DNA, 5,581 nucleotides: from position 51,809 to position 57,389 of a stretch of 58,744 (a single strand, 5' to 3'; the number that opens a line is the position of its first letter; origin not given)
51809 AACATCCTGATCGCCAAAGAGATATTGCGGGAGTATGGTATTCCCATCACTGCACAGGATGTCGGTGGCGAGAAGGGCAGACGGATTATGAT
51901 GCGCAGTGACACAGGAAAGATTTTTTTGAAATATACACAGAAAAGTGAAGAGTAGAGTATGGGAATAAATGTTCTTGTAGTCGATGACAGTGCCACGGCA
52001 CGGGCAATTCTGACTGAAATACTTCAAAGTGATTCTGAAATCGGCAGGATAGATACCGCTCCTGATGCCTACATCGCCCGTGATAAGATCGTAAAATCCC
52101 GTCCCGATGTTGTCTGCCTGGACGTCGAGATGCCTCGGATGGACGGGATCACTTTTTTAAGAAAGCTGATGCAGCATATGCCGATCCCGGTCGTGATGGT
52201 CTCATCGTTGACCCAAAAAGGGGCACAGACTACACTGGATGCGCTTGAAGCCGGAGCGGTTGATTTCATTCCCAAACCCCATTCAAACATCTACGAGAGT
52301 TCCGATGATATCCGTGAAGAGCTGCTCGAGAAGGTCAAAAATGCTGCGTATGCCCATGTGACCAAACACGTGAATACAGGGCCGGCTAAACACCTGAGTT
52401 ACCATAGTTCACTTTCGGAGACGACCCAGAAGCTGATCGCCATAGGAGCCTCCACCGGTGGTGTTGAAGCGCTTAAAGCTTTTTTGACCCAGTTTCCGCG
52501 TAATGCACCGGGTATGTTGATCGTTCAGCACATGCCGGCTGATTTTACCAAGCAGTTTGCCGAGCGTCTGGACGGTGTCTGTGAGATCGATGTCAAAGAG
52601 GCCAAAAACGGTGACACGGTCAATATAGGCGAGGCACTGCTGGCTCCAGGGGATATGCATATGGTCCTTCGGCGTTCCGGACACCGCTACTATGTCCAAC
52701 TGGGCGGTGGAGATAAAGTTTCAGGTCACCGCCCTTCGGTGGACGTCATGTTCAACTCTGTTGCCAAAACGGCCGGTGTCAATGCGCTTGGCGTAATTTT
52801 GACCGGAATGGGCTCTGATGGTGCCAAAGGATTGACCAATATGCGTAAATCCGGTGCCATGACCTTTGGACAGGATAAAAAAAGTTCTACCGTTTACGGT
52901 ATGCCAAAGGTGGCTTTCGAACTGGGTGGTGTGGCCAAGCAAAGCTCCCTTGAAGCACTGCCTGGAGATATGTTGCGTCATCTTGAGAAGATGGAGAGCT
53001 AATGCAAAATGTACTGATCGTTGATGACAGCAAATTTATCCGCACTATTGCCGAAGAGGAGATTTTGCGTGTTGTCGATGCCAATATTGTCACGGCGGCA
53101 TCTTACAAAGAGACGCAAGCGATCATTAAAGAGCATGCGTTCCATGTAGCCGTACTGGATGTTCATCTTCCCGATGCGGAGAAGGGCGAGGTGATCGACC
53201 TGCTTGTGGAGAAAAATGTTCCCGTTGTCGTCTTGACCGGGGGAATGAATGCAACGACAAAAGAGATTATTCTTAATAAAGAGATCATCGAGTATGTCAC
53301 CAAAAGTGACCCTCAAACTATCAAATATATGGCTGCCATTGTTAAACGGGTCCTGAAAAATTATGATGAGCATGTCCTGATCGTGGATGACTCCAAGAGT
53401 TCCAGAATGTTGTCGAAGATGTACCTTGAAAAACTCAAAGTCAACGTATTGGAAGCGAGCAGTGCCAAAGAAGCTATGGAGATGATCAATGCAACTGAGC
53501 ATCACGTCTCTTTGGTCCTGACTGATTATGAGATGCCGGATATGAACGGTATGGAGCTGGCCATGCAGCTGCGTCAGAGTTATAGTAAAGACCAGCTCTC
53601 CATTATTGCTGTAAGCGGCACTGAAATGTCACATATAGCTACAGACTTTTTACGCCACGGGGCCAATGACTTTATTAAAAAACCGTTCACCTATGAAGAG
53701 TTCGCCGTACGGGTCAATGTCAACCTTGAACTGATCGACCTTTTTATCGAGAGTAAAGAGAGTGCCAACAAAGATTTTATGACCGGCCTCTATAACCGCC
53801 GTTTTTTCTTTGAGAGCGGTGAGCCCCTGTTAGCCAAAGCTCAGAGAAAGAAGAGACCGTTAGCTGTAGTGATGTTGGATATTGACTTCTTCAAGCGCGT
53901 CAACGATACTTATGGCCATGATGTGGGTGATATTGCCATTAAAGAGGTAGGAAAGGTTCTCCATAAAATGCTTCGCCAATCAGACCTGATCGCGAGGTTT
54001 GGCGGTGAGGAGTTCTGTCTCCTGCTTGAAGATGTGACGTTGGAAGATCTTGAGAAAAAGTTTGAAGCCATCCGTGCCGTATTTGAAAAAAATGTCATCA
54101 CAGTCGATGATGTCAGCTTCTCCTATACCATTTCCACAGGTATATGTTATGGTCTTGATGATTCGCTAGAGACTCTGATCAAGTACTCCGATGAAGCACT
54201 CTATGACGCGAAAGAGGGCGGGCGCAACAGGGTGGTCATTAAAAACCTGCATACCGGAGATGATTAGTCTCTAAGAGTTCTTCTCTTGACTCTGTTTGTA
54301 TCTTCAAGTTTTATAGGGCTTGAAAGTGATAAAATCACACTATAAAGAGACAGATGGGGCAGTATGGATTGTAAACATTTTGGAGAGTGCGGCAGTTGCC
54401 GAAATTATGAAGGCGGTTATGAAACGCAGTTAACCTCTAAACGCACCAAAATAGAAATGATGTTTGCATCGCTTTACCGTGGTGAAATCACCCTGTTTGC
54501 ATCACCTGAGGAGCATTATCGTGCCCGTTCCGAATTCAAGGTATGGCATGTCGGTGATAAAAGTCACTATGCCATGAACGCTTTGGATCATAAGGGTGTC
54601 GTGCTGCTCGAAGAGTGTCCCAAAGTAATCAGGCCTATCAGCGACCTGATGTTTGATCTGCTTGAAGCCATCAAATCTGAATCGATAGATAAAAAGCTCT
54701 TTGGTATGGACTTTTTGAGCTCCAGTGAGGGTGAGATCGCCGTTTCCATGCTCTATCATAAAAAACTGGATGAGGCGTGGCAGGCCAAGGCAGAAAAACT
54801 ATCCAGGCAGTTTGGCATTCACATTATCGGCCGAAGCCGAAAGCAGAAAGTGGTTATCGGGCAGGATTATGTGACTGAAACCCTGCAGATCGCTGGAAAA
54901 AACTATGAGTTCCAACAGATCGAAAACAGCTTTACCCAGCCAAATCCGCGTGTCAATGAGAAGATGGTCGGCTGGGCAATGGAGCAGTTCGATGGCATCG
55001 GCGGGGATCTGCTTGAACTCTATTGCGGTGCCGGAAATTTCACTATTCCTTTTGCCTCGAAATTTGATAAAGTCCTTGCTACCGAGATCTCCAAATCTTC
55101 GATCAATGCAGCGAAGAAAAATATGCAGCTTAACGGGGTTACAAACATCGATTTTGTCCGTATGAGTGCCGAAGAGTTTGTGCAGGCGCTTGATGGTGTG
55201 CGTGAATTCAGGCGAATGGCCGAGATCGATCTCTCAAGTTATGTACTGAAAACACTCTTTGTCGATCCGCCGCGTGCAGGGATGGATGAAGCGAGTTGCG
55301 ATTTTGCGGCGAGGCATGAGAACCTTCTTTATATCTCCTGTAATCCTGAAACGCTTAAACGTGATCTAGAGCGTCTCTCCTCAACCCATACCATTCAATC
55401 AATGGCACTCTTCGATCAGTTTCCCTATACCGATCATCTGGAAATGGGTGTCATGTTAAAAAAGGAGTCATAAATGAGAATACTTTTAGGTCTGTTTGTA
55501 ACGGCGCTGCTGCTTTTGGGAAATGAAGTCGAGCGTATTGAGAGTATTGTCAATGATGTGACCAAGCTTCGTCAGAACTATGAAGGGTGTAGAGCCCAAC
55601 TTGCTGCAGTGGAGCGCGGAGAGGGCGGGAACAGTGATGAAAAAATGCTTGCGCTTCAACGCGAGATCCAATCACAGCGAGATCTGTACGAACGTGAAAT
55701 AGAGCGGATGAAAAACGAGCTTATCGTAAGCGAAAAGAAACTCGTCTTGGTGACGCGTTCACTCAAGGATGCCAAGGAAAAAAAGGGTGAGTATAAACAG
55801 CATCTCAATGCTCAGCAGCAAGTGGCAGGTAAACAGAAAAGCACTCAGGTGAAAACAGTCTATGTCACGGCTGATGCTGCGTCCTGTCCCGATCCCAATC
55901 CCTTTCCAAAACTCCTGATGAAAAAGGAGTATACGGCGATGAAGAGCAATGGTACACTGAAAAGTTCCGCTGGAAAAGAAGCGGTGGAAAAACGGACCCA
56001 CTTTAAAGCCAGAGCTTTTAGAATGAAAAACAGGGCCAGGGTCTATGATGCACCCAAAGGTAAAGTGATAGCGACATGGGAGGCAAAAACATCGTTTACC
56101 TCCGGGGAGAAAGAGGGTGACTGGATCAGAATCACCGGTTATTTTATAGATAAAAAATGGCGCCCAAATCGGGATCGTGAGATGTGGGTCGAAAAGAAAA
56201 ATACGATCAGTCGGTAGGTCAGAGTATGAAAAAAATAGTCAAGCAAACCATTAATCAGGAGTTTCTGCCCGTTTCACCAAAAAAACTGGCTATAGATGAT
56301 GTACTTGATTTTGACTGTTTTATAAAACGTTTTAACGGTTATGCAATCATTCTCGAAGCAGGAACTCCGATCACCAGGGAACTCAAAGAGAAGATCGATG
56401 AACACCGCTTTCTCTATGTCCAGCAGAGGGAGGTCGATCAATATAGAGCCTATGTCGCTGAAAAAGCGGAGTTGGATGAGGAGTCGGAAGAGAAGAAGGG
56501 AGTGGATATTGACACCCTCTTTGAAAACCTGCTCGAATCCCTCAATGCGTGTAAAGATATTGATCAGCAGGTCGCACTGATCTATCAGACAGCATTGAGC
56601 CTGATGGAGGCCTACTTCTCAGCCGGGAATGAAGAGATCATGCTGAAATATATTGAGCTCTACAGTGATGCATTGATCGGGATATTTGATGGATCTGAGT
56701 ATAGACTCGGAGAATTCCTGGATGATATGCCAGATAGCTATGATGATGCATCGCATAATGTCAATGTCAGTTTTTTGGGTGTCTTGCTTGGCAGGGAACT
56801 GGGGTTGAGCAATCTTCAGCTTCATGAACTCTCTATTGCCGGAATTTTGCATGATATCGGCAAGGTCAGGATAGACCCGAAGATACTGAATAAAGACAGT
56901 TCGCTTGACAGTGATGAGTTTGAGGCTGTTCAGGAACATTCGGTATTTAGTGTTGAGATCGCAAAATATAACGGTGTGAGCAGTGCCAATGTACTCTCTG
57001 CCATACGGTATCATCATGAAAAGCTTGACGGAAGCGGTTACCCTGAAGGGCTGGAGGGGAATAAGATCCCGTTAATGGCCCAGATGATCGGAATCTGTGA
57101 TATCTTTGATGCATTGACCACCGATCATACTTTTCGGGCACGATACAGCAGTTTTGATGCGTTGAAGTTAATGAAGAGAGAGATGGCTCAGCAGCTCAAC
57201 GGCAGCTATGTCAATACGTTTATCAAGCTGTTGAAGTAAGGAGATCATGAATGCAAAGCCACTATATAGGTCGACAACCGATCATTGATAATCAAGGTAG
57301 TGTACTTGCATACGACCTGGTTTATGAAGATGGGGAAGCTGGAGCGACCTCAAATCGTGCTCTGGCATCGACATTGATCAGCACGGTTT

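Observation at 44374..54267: Ten-gene Che-type operon with a diguanylate-cyclase output and a non-standard parts list: candidate novel chemosensory-to-c-di-GMP system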

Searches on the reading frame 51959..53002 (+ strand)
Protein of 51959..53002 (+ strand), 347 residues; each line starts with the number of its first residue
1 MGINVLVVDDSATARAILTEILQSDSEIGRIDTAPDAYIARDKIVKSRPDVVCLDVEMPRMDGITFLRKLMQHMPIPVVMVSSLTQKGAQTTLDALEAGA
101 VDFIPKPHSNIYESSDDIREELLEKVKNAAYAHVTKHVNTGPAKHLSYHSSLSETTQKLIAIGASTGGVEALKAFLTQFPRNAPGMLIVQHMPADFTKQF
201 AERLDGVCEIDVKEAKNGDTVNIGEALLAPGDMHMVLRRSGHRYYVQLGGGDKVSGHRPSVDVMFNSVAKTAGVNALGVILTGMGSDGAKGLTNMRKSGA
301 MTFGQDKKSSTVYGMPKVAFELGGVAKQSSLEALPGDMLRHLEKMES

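Call 3: search_protein_families(library=pfam, proteins=[window:51959-53002:+], max_evalue=0.01)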
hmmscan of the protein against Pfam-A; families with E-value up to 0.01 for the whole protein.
window:51959-53002:+ (347 aa): 2 families
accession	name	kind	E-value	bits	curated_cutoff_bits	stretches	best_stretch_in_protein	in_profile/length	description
PF01339.22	CheB_methylest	-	1.4e-60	204.4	24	1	160-335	1-171/174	CheB methylesterase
PF00072.30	Response_reg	-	2.5e-23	82.8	30.2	1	5-108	1-101/111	Response regulator receiver domain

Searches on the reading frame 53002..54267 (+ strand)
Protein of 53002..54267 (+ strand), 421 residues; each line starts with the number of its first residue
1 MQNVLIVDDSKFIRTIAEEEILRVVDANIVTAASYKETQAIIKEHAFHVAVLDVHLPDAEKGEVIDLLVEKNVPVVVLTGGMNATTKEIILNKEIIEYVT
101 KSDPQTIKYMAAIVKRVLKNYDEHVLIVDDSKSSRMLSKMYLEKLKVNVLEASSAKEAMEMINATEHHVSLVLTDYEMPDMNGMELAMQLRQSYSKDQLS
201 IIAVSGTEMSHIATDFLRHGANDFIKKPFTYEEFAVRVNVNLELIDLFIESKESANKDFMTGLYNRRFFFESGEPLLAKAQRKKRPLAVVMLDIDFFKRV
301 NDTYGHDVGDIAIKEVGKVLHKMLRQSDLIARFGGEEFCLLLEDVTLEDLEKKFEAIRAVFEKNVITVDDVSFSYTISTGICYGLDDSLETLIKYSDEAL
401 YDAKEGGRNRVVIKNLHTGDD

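Call 3: search_protein_families(library=pfam, proteins=[window:53002-54267:+], max_evalue=0.01)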
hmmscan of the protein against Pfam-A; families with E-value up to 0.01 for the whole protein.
window:53002-54267:+ (421 aa): 4 families
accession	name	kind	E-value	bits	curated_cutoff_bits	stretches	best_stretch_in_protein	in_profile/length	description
PF00990.26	GGDEF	-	1.2e-44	152.3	23.8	1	255-410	1-161/161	Diguanylate cyclase, GGDEF domain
PF00072.30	Response_reg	-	4.4e-36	123.9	30.2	2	125-238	1-110/111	Response regulator receiver domain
PF24898.2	GGDEF_GdpP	-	3.3e-06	27.9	30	1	293-415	2-120/126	Cyclic-di-AMP phosphodiesterase GdpP-like, GGDEF domain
PF20274.4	cREC_REC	-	0.00022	22.3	27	0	6-72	4-60/88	Cyclic-phosphate processing Receiver domain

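Call 63: search_solved_structures(query=window:53002-54267:+, max_evalue=1e-10, show_alignments=2)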
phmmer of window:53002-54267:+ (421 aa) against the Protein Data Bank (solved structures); distinct sequences matched with E-value up to 1e-10: 55.
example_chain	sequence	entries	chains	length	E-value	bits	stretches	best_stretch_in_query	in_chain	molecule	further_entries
6zxm_A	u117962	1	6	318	1.3e-46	162.9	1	123-412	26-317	Putative GGDEF/response regulator receiver domain protein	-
6zxc_A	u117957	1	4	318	1.1e-44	156.6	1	123-412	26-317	Putative GGDEF/response regulator receiver domain protein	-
6zxb_A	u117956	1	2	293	2.2e-44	155.6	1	125-412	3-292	Putative GGDEF/response regulator receiver domain protein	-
3luf_A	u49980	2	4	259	1.9e-42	149.2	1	2-248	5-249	Two-component system response regulator/GGDEF domain protein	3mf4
2wb4_A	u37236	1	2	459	1.1e-39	140.1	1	122-417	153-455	DIGUANYLATE CYCLASE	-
1w25_A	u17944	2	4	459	1.3e-39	140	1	122-417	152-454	STALKED-CELL DIFFERENTIATION CONTROLLING PROTEIN | RESPONSE REGULATOR PLED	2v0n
9g85_A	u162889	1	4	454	4.3e-39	138.2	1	123-414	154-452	Response regulator PleD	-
9g86_A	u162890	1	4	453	4.7e-39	138.1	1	122-414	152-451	Response regulator PleD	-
5euh_A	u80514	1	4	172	1.8e-29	106.6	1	257-416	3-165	Putative GGDEF domain membrane protein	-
7e6g_A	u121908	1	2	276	2.1e-28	103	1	244-414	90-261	Putative GGDEF domain protein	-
3bre_A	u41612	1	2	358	5.9e-28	101.6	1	151-413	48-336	Probable two-component response regulator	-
4wxw_A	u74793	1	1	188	1e-27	100.8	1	247-411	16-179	Uncharacterized protein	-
6hbz_A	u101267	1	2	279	1.9e-27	99.9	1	253-413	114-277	GGDEF domain protein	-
4wxo_A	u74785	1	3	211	3.5e-27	99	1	252-411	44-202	Uncharacterized protein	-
3ign_A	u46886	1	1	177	5.7e-27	98.3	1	257-416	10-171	Diguanylate cyclase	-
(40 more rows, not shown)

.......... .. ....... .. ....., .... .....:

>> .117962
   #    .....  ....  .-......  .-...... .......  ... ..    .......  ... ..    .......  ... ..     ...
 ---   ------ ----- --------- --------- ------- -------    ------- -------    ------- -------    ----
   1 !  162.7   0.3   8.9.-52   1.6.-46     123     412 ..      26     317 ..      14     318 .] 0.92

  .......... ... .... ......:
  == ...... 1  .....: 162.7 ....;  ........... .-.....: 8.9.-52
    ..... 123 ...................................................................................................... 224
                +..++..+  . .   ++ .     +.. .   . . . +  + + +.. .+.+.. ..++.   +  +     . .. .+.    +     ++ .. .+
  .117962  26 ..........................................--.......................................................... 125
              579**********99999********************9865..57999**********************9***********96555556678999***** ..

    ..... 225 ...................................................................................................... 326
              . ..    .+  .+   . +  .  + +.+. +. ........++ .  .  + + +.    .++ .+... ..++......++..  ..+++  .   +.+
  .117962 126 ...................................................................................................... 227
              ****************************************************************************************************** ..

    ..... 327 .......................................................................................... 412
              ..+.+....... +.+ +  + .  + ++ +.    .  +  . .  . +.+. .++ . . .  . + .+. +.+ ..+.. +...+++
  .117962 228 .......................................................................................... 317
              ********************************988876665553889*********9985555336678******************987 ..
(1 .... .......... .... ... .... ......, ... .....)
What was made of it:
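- On PleD/CbrR family REC-REC-GGDEF regulators: Aligned to DgcR and PleD (call 63).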

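Call 70: find_related_loci(query=window:53002-54267:+, collection=metagenome_contigs, flank=7000)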
Query window:53002-54267:+ (421 aa) in metagenome_contigs; peptide patterns used: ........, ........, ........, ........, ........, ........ (x = any residue, [..] = any of these).
600 stretches matched a pattern (row limit reached: there are more); 581 encode a relative of the query (tblastn E <= 1e-3); the best 80 are kept; 80 distinct loci.
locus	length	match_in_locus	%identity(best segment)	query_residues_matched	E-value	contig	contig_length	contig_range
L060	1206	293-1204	65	1-304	2e-142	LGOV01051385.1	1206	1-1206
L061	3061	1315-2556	41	2-413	7e-102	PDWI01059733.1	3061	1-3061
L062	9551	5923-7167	39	1-412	1e-95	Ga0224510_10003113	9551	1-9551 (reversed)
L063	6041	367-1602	39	2-413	4e-93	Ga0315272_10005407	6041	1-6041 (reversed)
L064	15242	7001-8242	39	1-411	7e-92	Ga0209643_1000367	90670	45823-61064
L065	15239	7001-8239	37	4-412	2e-90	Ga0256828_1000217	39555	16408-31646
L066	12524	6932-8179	39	1-418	3e-89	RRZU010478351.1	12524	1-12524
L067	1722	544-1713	38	4-413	4e-90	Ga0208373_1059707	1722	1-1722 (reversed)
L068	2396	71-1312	35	2-417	2e-79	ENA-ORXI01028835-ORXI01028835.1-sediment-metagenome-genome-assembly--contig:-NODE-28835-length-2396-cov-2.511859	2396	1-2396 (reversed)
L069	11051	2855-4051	37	3-412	3e-76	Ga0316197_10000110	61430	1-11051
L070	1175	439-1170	49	143-386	1e-79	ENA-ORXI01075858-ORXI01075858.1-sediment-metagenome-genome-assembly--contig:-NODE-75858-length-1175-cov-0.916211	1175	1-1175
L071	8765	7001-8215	32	1-414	2e-67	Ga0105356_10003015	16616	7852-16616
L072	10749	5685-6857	34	3-413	3e-61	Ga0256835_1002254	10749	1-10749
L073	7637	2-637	45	200-411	8e-61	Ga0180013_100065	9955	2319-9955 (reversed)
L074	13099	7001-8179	35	1-414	4e-60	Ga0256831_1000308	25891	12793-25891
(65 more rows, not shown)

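Call 78: search_protein_families(library=ncbifam, proteins=[window:53002-54267:+], max_evalue=0.01)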
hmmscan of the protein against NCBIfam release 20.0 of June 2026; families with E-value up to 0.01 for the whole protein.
window:53002-54267:+ (421 aa): 117 families (the best 25 are shown)
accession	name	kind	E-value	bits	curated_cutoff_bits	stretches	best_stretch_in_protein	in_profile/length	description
NF050064.1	BlResRespRegCbrR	equivalog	4.3e-71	240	600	1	2-412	3-412/415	bile resistance response regulator CbrR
NF047654.1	DiguCycDgcRLepto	equivalog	4e-64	216.4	500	2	123-412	3-294/295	diguanylate cyclase DgcR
NF007135.0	PRK09581.1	equivalog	2.7e-60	204.5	474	2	251-414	288-455/457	PleD family two-component system response regulator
TIGR00254.1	GGDEF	domain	4e-47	160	37.4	1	254-414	4-167/168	diguanylate cyclase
NF038266.1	diguan_SiaD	equivalog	7.8e-43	146.7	290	1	244-411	83-252/252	biofilm regulation diguanylate cyclase SiaD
NF041606.1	dguan_cyc_DgcA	equivalog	1.9e-41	142.2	370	1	253-414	176-339/340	diguanylate cyclase DgcA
NF007380.0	PRK09894.1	equivalog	3.7e-40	138.1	256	1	230-414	102-287/296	diguanylate cyclase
NF007423.1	PRK09966.1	equivalog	4.7e-34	117.9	325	1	253-404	237-390/390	diguanylate cyclase DgcN/YfiN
NF011955.1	PRK15426.1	equivalog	1.9e-31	108.9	408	1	255-415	398-562/564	cellulose biosynthesis regulator diguanylate cyclase DgcQ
NF007298.0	PRK09776.1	equivalog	1.7e-30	105.7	1135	1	253-414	682-845/1111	diguanylate cyclase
NF040885.1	diguan_DgcJ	equivalog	5.4e-29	101.3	500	1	257-408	343-490/493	diguanylate cyclase DgcJ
NF051473.1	DigCycDgcsShew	equivalog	6.3e-28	98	400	1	254-411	134-288/291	diguanylate cyclase DgcS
NF047872.1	GGDEF_GdpS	equivalog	5e-26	91.7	400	1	247-414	179-350/355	GGDEF domain-containing protein GdpS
NF007599.0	PRK10245.1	equivalog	2.7e-25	88.6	402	1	255-412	210-368/371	diguanylate cyclase AdrA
NF007474.0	PRK10060.1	equivalog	2.8e-25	88.6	782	1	253-412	235-393/663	cyclic di-GMP phosphodiesterase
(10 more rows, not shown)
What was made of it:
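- Closest known: CbrR of Campylobacter jejuni and PleD of Caulobacter. Same: CbrR gives the best full-length NCBIfam match, and PleD and DgcR the best solved relatives (calls 63, 78).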

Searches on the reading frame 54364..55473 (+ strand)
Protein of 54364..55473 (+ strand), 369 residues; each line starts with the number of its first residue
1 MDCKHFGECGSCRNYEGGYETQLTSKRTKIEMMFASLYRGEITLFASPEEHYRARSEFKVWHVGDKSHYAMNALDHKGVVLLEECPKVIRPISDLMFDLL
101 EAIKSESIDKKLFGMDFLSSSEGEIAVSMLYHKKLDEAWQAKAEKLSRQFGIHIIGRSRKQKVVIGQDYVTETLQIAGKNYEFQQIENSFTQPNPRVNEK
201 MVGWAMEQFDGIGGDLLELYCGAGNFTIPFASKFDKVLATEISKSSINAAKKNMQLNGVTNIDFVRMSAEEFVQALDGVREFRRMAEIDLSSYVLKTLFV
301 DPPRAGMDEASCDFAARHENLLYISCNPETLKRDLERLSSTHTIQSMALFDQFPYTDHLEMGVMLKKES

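Call 4: search_protein_families(library=pfam, proteins=[window:54364-55473:+], max_evalue=0.01)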
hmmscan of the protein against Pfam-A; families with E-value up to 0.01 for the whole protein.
window:54364-55473:+ (369 aa): 11 families
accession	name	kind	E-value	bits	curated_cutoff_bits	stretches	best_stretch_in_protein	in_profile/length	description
PF05958.17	tRNA_U5-meth_tr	-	2.2e-140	468.2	23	1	19-367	2-356/357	tRNA (Uracil-5-)-methyltransferase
PF09445.16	Methyltransf_15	-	1.2e-08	35.1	22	1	216-308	4-85/165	RNA cap guanine-N2 methyltransferase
PF13649.12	Methyltransf_25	-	2.2e-08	35.1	27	1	217-272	2-58/97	Methyltransferase domain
PF13847.12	Methyltransf_31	-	3e-07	30.6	27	1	216-273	7-67/145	Methyltransferase domain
PF08241.18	Methyltransf_11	-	3.7e-05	24.7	21.2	1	218-271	2-53/95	Methyltransferase domain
PF02475.24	TRM5-TYW2_MTfase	-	0.00019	21.9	28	1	216-272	40-99/164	TRM5/TYW2 methyltransferase domain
PF08242.18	Methyltransf_12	-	0.00025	22.2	30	1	217-272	1-58/98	Methyltransferase domain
PF05175.20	MTS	-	0.00058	20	23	1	212-271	31-92/170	Methyltransferase small domain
PF02390.23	Methyltransf_4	-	0.00064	19.7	24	1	216-274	5-65/173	Putative methyltransferase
PF01209.24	Ubie_methyltran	-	0.0023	17.7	20.1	1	213-272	48-110/233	ubiE/COQ5 methyltransferase family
PF06325.19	PrmA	-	0.0066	16.4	22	0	207-277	156-228/296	Ribosomal protein L11 methyltransferase (PrmA)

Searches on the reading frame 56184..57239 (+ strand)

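Call 4: search_protein_families(library=pfam, proteins=[window:56184-57239:+], max_evalue=0.01)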
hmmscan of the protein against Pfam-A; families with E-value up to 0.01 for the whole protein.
window:56184-57239:+ (351 aa): 2 families
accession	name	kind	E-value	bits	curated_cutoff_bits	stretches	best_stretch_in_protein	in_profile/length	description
PF13487.12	HD_5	-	6.9e-28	97.9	27.2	1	200-336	26-164/170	HD domain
PF01966.28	HD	-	1.3e-16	61.4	22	1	190-310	3-115/116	HD domain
